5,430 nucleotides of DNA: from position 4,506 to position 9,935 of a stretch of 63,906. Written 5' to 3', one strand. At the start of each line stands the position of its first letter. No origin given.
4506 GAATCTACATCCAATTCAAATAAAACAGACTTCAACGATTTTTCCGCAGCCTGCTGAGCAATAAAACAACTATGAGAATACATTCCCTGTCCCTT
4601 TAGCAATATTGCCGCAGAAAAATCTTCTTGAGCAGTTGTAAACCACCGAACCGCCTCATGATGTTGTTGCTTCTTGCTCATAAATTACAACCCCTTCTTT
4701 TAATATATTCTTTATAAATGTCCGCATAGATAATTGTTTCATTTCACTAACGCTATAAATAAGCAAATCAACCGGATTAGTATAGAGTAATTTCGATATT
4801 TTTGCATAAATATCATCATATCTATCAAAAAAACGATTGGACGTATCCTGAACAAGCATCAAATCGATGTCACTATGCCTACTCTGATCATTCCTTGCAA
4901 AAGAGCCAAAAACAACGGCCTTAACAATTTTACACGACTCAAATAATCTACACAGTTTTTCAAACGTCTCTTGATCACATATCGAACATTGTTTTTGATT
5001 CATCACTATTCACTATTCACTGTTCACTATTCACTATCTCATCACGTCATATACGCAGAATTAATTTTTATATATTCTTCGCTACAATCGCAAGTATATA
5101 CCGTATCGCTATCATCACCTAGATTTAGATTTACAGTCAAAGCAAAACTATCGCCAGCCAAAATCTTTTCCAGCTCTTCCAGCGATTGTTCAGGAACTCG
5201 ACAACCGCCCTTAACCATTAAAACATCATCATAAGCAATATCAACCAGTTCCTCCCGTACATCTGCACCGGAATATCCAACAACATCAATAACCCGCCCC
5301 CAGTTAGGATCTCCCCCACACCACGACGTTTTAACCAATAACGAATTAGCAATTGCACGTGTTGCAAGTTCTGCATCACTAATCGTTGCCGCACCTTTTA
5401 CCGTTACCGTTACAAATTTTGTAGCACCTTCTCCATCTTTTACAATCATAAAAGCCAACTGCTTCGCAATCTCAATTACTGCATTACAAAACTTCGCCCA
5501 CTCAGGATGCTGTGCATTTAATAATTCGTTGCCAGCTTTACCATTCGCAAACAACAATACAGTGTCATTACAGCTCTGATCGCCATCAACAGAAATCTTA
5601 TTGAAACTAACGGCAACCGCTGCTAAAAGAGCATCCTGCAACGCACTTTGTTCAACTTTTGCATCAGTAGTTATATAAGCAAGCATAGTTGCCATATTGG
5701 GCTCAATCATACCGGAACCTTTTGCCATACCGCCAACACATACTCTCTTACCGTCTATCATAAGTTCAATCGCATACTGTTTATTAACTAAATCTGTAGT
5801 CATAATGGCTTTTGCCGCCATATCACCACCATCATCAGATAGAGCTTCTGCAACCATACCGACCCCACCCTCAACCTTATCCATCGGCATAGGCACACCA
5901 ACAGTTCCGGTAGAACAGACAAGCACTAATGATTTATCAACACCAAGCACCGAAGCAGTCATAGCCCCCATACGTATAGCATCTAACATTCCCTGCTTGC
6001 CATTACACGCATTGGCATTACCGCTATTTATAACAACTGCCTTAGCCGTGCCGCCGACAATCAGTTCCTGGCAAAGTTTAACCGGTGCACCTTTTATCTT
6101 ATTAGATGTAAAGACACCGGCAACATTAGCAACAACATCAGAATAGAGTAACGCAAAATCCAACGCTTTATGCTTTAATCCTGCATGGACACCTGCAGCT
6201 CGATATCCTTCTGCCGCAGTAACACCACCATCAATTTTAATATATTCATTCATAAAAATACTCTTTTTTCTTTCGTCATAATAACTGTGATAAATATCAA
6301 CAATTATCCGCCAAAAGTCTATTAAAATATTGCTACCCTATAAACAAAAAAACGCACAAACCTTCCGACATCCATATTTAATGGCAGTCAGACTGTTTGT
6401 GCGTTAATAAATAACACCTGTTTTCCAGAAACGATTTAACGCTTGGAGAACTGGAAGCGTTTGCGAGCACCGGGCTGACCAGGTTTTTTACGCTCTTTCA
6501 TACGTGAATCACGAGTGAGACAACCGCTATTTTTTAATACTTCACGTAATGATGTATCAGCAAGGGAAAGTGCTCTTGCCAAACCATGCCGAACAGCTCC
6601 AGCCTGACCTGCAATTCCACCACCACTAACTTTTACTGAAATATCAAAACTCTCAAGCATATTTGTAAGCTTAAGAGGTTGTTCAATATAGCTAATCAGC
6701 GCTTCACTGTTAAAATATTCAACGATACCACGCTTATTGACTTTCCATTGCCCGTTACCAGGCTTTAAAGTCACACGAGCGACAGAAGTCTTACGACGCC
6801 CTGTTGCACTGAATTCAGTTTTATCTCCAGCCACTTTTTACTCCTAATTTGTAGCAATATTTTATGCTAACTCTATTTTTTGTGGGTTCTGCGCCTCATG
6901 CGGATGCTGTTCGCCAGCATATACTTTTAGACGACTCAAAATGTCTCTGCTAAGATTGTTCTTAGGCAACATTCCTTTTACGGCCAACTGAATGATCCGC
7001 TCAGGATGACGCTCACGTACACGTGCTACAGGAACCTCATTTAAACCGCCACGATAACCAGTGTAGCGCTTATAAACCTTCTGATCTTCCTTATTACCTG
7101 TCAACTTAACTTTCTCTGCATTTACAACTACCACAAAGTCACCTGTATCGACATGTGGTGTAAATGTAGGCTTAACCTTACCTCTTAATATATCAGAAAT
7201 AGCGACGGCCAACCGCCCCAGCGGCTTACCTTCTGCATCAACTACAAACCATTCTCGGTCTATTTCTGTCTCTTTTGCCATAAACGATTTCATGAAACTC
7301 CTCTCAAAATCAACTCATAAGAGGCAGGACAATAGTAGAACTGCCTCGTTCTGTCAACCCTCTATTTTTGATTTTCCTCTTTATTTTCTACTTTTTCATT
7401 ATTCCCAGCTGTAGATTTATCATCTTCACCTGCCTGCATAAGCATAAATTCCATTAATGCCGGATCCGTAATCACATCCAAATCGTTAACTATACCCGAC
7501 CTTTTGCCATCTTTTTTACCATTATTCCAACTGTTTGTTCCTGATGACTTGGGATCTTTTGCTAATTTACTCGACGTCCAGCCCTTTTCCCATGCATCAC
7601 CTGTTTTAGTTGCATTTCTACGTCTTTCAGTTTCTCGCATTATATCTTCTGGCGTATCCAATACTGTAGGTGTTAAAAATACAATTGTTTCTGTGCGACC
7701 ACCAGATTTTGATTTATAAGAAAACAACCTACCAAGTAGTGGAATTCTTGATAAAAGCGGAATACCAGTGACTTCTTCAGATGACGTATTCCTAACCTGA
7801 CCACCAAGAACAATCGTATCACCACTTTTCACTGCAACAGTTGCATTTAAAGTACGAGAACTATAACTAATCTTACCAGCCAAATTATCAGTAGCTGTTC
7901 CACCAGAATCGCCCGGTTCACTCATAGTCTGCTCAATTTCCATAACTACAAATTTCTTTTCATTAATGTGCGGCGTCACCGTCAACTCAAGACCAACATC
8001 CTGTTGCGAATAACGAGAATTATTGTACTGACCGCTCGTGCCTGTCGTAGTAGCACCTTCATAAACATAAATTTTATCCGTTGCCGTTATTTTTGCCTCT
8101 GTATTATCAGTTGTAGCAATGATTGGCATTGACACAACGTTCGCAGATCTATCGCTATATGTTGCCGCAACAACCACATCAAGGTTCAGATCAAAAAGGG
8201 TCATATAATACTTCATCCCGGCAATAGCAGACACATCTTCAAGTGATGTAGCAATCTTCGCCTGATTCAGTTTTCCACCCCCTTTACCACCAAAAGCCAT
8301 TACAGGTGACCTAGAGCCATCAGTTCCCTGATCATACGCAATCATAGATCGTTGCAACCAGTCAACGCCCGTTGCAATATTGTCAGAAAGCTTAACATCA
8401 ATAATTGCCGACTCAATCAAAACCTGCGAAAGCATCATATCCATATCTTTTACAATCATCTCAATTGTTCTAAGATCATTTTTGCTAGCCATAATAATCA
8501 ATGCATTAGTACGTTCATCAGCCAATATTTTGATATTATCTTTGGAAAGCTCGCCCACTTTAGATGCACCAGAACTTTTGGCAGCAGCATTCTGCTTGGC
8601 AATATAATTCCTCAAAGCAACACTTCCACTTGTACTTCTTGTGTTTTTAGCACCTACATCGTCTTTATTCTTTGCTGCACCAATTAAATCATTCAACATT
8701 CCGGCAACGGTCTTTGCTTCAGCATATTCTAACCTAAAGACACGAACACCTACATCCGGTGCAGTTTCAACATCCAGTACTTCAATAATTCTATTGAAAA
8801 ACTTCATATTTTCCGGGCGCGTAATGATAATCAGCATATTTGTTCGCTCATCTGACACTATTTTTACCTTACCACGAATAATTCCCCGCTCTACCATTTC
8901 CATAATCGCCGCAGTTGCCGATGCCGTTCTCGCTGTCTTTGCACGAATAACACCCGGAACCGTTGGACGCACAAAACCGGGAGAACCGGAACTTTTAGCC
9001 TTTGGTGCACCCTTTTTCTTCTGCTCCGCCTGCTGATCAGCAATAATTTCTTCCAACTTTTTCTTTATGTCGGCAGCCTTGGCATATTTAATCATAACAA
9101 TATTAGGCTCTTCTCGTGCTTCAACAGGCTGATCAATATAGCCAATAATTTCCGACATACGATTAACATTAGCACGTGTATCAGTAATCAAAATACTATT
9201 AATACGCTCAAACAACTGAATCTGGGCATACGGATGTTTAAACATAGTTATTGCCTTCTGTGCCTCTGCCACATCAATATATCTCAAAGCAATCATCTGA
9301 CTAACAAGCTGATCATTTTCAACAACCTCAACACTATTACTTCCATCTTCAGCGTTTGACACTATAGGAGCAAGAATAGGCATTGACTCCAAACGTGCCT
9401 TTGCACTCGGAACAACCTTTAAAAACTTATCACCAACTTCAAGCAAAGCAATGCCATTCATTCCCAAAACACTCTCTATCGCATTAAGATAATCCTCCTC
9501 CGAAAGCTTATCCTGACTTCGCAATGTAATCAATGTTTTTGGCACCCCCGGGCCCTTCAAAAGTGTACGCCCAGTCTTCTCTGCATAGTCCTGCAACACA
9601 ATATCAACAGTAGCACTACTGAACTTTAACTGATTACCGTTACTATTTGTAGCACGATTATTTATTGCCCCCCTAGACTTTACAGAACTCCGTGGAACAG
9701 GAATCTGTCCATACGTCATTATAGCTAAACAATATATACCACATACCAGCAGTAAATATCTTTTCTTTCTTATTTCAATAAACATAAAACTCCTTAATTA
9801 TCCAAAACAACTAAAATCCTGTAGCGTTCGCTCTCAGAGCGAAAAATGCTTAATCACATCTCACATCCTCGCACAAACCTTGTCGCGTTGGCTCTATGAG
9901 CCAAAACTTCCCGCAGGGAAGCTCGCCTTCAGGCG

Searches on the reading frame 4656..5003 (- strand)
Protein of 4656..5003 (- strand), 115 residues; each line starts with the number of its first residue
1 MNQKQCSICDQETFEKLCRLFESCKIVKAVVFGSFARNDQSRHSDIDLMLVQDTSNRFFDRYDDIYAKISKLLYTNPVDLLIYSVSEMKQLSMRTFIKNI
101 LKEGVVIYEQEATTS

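Call 30: search_protein_families(library=pfam, proteins=[window:4656-5003:-], max_evalue=0.01)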
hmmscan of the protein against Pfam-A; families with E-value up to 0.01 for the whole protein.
window:4656-5003:- (115 aa): 3 families
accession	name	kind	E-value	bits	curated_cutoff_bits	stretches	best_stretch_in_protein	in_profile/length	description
PF18765.7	Polbeta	-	1.5e-15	57.6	26.9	1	15-111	1-91/93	Polymerase beta, Nucleotidyltransferase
PF01909.29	NTP_transf_2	-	8.9e-11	42.5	21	1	14-105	5-91/93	Nucleotidyltransferase domain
PF22600.2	MTPAP-like_central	-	0.00057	20.4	27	1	16-61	32-73/139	Poly(A) RNA polymerase, mitochondrial-like, central palm domain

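Call 31: search_protein_families(library=ncbifam, proteins=[window:4656-5003:-], max_evalue=0.01)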
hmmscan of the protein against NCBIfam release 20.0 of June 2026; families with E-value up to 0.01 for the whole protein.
window:4656-5003:- (115 aa): 3 families
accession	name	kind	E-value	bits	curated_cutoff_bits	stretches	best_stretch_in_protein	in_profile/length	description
NF047752.1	MntA_antitoxin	equivalog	5.9e-10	39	60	1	24-112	5-85/106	type VII toxin-antitoxin system MntA family adenylyltransferase antitoxin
NF051895.1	anti_phage_HalB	equivalog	2.7e-06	27.1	190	1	31-64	4-37/211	anti-phage Hailong system nucleotidyltransferase HalB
NF000119.1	linco_LnuF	exception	0.0034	16.7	450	1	12-63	8-55/273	lincosamide nucleotidyltransferase Lnu(F)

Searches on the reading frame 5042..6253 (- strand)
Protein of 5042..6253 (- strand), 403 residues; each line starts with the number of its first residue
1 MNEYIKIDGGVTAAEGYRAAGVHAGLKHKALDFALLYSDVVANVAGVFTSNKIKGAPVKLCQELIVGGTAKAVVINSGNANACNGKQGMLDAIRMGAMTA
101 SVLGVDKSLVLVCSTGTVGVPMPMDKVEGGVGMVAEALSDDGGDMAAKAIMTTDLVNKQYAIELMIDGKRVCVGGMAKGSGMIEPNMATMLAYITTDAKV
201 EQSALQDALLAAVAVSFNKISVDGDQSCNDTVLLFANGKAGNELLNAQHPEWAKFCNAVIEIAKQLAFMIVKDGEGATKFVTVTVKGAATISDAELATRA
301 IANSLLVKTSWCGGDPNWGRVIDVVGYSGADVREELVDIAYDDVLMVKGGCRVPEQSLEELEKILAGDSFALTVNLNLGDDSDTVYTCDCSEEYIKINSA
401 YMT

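Call 30: search_protein_families(library=pfam, proteins=[window:5042-6253:-], max_evalue=0.01)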
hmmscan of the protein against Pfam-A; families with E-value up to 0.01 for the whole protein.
window:5042-6253:- (403 aa): 1 family
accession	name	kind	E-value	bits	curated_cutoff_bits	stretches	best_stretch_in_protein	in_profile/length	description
PF01960.23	ArgJ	-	8.8e-136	453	32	1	18-403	1-377/377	ArgJ family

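Call 31: search_protein_families(library=ncbifam, proteins=[window:5042-6253:-], max_evalue=0.01)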
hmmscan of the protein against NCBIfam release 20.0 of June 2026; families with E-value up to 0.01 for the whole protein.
window:5042-6253:- (403 aa): 2 families
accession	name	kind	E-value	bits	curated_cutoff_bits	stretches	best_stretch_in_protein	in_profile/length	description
NF003802.0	PRK05388.1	equivalog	2.9e-140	467.4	351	1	10-403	6-400/400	bifunctional glutamate N-acetyltransferase/amino-acid acetyltransferase ArgJ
TIGR00120.1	ArgJ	equivalog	5.9e-131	437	298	1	7-403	1-405/405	bifunctional ornithine acetyltransferase/N-acetylglutamate synthase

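Call 37: find_homologous_proteins(query=window:5045-6253:-, max_evalue=1e-60)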
Query window:5045-6253:- (403 aa): 7886 proteins with E <= 1e-60 among 8000 candidates; the best 120 are listed.
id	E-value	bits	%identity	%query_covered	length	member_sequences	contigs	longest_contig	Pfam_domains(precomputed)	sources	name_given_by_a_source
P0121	9.5e-259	876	100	100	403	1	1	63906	PF01960.24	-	-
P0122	3.5e-218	742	84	100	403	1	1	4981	PF01960.24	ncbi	-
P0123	3.1e-213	726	82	100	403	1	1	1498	PF01960.24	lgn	-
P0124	7.5e-213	724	82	100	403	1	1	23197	PF01960.24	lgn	-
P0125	5.3e-210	715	80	100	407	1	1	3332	PF01960.24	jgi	jgi:glutamate N-acetyltransferase/amino-acid N-acetyltransferase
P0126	2.5e-209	713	82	100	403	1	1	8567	PF01960.24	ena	-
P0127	4.6e-209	712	81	100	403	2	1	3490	PF01960.24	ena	-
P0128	1.6e-193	661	74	100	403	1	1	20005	PF01960.24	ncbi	-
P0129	1.2e-168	579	65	100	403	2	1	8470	PF01960.24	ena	-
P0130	2.1e-168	578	66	100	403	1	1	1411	PF01960.24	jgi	jgi:glutamate N-acetyltransferase/amino-acid N-acetyltransferase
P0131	8.6e-165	566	64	100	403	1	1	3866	PF01960.24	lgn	-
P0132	1.7e-164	565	64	100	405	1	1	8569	PF01960.24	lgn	-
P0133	4.1e-163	561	65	100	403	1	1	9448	PF01960.24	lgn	-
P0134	3.9e-160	551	63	100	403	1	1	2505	PF01960.24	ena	-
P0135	2.8e-159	548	63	100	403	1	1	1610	PF01960.24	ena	-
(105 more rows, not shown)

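Call 38: find_encoding_contigs(protein=P0124, flank=10000, max_places=3)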
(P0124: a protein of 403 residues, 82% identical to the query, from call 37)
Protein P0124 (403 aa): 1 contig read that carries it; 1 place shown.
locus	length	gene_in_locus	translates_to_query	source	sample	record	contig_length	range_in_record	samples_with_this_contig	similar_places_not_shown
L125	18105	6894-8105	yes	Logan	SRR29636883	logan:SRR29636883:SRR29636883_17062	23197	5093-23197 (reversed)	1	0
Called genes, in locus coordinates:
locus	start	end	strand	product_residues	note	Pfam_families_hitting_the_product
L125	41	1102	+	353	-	PF21687:T2SSK_1st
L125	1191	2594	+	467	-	PF11104:PilM_2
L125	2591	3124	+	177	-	-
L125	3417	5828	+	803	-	PF21305:type_II_gspD_N0 (weak), PF03958:Secretin_N, PF00263:Secretin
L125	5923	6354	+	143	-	PF00572:Ribosomal_L13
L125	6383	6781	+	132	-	PF00380:Ribosomal_S9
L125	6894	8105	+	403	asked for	PF01960:ArgJ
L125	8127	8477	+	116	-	PF01909:NTP_transf_2, PF18765:Polbeta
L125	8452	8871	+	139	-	PF05168:HEPN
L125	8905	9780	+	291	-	PF00696:AA_kinase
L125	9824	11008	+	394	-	PF00202:Aminotran_3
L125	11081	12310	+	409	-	PF00764:Arginosuc_synth, PF20979:Arginosuc_syn_C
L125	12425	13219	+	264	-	PF08543:Phos_pyr_kin, PF00294:PfkB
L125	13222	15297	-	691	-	PF00248:Aldo_ket_red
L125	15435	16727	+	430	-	PF08245:Mur_ligase_M, PF27239:FOL3_C, PF02875:Mur_ligase_C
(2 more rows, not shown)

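Call 39: find_encoding_contigs(protein=P0128, flank=10000, max_places=3)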
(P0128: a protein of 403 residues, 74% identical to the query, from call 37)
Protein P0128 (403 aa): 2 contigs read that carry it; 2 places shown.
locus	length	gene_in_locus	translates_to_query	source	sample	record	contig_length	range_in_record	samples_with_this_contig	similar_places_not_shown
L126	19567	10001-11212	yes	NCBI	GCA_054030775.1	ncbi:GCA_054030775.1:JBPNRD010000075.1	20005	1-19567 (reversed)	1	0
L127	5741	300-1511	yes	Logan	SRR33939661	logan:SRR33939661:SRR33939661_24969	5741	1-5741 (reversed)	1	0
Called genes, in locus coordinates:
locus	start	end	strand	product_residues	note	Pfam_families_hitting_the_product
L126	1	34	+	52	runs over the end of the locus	-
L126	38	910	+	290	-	PF01634:HisG, PF08029:HisG_C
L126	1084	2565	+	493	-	PF23914:TPR_CcmH_CycH (faint), PF00515:TPR_1 (faint), PF07719:TPR_2 (faint), PF13174:TPR_6 (faint), PF13176:TPR_7 (faint), PF13428:TPR_14 (weak), PF14559:TPR_19 (weak), PF13429:TPR_15 (weak), +11 more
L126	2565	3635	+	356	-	PF00534:Glycos_transf_1, PF13692:Glyco_trans_1_4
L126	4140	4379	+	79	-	PF09720:Unstab_antitox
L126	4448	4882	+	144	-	PF02367:TsaE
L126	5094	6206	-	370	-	PF02615:Ldh_2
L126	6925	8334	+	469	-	PF02614:UxaC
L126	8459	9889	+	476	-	-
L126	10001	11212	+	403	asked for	PF01960:ArgJ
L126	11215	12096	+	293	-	PF00696:AA_kinase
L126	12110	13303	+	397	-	PF00202:Aminotran_3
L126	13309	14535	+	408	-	PF00733:Asn_synthase (weak), PF00764:Arginosuc_synth, PF20979:Arginosuc_syn_C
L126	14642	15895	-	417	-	PF16656:Pur_ac_phosph_N, PF00149:Metallophos (faint)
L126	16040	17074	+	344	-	PF00814:TsaD, PF22521:HypF_C_2 (faint)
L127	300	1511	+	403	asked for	PF01960:ArgJ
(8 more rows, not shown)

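Call 40: find_encoding_contigs(protein=P0126, flank=10000, max_places=3)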
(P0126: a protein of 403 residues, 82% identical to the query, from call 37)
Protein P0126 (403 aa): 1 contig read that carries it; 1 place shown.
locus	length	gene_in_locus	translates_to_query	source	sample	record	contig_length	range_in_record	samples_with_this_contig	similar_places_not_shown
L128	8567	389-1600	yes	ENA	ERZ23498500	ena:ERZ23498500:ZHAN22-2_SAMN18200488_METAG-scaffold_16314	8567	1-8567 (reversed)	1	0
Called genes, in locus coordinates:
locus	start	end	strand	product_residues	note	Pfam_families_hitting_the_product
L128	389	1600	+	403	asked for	PF01960:ArgJ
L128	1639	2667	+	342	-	PF25145:NfeD1b_N (weak), PF01343:Peptidase_S49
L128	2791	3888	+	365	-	PF00005:ABC_tran, PF17912:OB_MalK, PF08402:TOBE_2 (weak)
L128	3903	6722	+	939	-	PF00515:TPR_1 (faint), PF10300:Iml2-TPR_39 (faint), PF13174:TPR_6 (faint), PF13424:TPR_12 (faint), PF13428:TPR_14 (faint), PF13432:TPR_16 (faint), PF14559:TPR_19 (faint), PF07719:TPR_2 (faint), +3 more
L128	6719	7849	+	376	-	-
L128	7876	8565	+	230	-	?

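Call 48: find_encoding_contigs(protein=P0122, flank=5000, max_places=3)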
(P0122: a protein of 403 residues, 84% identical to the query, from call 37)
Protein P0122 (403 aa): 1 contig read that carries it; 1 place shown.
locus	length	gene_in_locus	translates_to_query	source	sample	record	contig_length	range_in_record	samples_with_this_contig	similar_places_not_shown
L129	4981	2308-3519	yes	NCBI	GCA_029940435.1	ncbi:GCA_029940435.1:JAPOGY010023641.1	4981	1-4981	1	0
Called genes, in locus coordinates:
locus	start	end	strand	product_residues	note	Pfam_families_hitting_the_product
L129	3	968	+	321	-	?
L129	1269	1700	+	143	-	PF00572:Ribosomal_L13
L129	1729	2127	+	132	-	PF00380:Ribosomal_S9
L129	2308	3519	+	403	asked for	PF01960:ArgJ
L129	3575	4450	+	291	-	PF00696:AA_kinase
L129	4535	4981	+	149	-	?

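Call 49: find_encoding_contigs(protein=P0125, flank=5000, max_places=3)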
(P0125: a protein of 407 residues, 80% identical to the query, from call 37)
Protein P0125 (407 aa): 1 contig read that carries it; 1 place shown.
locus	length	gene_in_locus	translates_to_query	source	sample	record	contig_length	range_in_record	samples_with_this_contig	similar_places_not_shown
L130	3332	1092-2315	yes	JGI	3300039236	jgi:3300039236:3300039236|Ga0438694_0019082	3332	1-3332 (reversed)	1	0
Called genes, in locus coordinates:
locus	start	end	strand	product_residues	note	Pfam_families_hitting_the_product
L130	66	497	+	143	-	PF00572:Ribosomal_L13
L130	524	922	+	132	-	PF00380:Ribosomal_S9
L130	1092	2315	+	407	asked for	PF01960:ArgJ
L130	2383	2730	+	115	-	PF01909:NTP_transf_2, PF18765:Polbeta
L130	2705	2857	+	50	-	PF05168:HEPN (weak)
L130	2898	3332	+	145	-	?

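Call 50: find_encoding_contigs(protein=P0127, flank=5000, max_places=3)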
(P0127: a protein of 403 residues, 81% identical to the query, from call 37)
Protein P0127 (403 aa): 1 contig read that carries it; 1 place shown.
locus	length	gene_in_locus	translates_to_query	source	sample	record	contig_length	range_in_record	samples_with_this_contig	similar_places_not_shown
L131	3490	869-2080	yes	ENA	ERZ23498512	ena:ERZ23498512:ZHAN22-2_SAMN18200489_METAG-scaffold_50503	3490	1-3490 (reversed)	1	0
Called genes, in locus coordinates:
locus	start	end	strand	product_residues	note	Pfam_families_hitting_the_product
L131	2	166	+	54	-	?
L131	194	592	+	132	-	PF00380:Ribosomal_S9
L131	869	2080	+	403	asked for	PF01960:ArgJ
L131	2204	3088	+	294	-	PF00696:AA_kinase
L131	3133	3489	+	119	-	?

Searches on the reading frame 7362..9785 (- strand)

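Call 30: search_protein_families(library=pfam, proteins=[window:7362-9785:-], max_evalue=0.01)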
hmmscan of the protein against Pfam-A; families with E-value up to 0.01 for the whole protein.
window:7362-9785:- (807 aa): 4 families
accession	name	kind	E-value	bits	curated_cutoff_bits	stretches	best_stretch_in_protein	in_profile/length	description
PF00263.26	Secretin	-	5.3e-42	143.7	27.5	1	544-709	4-168/169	Bacterial type II and III secretion system protein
PF03958.22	Secretin_N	-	6e-32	110.1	28.2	3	347-449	1-64/69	Bacterial type II/III secretion system short domain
PF21305.2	type_II_gspD_N0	-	4.7e-08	33.2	27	1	54-124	2-71/71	GspD-like, N0 domain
PF04422.18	FrhB_FdhB_N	-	0.0045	17.5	22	0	507-529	49-71/78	Coenzyme F420 hydrogenase/dehydrogenase, beta subunit N-term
